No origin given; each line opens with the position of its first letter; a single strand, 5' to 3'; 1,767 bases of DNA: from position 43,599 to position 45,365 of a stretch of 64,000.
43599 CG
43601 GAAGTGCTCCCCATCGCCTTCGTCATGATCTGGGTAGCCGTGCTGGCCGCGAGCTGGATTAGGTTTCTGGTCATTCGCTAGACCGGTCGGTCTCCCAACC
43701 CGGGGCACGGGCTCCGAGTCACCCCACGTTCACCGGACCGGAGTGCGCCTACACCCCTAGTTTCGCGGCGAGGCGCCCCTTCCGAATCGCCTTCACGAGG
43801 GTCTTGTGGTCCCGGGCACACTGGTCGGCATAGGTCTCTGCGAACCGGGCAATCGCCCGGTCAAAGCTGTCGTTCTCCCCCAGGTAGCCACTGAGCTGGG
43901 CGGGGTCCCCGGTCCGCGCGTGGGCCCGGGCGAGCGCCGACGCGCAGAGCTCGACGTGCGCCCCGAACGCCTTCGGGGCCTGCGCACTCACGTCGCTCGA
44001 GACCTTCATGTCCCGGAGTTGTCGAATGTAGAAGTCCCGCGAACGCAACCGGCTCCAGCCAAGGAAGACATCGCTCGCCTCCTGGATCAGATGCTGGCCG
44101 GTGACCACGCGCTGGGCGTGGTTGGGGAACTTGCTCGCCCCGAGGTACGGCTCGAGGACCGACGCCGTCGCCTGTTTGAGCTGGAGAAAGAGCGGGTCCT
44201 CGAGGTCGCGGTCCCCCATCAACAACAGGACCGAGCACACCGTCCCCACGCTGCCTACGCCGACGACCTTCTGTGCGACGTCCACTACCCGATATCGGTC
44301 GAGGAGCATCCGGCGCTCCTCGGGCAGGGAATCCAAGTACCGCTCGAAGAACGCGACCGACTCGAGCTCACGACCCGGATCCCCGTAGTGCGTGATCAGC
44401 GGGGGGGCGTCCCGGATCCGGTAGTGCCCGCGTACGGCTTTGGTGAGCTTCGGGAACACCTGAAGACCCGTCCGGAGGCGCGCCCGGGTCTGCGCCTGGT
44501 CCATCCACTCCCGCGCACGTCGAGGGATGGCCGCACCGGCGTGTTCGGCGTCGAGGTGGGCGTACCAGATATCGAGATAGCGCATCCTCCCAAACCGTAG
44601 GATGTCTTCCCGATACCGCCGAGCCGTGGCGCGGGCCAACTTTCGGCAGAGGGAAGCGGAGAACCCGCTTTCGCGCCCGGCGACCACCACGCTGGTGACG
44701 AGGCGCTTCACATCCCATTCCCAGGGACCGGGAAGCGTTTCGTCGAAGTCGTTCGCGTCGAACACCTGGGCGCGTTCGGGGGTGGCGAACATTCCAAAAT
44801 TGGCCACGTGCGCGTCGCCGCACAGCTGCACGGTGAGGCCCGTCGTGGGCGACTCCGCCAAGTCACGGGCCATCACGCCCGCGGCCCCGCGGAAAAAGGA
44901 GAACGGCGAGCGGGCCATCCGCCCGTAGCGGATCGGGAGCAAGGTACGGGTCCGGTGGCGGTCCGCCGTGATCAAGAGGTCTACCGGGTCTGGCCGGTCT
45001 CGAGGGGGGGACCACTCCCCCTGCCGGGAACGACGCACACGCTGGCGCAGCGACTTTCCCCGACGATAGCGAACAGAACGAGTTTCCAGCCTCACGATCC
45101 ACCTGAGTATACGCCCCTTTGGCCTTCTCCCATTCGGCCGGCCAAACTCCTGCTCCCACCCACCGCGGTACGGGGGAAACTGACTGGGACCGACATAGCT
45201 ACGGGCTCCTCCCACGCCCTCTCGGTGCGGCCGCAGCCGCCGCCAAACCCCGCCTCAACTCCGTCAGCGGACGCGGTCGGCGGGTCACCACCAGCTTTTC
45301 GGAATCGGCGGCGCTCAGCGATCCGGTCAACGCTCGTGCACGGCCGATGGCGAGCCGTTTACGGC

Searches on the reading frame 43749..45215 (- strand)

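Call 15: search_protein_families(library=pfam, proteins=[window:43749-45215:-], max_evalue=0.001)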
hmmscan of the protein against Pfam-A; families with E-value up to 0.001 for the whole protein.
window:43749-45215:- (488 aa): 1 family
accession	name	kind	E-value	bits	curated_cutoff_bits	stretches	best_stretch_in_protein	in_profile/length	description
PF10009.15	DUF2252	-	5.1e-138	460.8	22.3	1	88-476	1-392/392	Uncharacterized protein conserved in bacteria (DUF2252)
